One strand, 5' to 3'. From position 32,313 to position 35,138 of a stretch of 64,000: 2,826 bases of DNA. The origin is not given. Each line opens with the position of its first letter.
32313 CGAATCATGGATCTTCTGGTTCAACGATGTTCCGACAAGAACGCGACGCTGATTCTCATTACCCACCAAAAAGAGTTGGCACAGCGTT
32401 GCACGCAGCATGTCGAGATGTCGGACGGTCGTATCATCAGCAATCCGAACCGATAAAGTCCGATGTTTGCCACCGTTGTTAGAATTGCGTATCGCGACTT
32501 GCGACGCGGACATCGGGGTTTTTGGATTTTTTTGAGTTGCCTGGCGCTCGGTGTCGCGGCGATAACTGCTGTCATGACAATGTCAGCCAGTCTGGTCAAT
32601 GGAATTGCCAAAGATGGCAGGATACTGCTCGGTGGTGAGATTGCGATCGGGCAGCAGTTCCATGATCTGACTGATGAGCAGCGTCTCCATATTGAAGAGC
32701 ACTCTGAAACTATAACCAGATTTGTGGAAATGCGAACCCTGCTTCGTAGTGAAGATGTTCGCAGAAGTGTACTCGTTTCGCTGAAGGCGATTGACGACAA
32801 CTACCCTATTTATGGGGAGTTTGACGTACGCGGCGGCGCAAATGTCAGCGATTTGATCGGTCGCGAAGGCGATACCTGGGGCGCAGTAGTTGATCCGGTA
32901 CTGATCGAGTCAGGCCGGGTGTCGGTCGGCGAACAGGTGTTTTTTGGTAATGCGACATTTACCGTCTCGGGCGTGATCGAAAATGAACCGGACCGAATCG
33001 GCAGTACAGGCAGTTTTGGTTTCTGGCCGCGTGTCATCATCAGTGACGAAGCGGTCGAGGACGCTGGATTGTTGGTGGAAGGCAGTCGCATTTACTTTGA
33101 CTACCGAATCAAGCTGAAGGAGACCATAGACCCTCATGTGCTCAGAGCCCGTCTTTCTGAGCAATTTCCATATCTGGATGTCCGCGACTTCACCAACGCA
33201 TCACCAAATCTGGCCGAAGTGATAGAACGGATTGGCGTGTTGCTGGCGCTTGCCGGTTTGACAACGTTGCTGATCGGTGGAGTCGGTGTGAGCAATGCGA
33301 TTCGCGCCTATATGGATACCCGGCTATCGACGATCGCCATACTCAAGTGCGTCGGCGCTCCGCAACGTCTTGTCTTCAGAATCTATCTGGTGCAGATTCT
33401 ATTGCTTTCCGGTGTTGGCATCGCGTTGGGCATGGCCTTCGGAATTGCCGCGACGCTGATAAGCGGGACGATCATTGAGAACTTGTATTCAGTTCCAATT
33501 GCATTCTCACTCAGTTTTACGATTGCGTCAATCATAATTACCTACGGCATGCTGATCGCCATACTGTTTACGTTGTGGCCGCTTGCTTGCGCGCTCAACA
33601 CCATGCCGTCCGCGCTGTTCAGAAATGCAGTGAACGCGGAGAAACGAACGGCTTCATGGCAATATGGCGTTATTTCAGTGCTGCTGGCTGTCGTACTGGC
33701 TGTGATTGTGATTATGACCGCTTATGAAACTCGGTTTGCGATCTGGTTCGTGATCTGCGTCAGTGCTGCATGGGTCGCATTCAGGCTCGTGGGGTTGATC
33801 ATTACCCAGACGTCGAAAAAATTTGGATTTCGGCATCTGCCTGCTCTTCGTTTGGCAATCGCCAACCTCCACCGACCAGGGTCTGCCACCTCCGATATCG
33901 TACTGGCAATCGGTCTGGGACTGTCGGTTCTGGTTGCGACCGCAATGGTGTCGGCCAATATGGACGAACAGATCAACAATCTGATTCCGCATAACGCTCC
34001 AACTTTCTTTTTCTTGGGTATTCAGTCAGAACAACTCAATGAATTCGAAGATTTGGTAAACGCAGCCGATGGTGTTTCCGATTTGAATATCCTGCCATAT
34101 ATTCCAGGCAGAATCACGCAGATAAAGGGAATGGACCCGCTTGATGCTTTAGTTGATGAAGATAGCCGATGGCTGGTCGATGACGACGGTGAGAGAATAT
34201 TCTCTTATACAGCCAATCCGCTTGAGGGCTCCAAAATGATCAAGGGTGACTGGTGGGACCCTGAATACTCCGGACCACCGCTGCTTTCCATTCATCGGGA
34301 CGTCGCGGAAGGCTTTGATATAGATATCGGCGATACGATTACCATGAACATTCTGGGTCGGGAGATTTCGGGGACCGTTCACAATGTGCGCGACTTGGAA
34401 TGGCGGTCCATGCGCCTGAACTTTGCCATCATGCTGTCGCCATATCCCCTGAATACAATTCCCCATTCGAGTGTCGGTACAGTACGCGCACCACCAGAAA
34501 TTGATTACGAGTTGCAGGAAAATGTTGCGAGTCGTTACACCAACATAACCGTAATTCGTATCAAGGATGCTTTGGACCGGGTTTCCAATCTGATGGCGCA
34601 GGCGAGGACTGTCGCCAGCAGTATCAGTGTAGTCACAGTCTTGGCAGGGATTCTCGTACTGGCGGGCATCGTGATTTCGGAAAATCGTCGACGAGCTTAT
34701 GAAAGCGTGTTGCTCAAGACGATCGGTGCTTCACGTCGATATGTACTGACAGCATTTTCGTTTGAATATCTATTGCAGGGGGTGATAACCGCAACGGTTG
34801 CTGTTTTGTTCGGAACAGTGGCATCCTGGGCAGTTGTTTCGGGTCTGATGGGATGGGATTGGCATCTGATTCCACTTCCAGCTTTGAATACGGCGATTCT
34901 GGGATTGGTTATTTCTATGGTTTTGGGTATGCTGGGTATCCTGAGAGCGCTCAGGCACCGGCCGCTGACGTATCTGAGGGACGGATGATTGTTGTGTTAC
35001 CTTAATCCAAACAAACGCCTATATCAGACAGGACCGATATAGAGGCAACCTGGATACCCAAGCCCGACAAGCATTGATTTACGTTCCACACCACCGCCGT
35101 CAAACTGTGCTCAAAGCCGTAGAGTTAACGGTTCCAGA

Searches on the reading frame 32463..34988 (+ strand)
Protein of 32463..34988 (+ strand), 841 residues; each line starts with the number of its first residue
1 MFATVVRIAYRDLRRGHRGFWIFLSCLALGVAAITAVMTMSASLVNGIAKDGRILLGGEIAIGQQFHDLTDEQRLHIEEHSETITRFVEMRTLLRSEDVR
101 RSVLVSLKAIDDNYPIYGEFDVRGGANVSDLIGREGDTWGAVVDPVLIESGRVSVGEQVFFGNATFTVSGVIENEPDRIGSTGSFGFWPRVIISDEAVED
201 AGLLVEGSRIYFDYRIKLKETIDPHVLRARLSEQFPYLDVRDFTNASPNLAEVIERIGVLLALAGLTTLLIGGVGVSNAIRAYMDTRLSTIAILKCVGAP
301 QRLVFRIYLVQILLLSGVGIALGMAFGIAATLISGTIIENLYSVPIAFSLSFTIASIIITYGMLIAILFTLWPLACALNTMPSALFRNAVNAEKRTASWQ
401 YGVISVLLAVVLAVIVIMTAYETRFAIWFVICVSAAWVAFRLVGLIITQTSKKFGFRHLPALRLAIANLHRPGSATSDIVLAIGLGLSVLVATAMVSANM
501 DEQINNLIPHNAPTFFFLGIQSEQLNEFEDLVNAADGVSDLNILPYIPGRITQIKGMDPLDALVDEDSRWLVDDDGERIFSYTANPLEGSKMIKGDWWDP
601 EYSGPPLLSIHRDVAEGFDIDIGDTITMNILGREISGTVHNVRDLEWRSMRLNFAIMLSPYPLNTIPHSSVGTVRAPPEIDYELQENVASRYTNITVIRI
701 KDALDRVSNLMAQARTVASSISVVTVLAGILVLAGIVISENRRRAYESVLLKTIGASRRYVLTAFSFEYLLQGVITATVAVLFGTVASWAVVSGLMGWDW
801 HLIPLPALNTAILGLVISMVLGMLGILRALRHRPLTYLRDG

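Call 65: search_protein_families(library=pfam, proteins=[window:32463-34988:+], max_evalue=0.00001)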
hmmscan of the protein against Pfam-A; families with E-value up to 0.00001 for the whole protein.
window:32463-34988:+ (841 aa): 2 families
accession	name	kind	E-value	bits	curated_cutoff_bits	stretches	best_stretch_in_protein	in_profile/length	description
PF02687.27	FtsX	-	4.8e-20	72.2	25.5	2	720-833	2-119/120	FtsX-like permease C-terminal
PF12704.14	MacB_PCD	-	5.7e-12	46.8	27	1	22-231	3-204/207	MacB-like periplasmic core domain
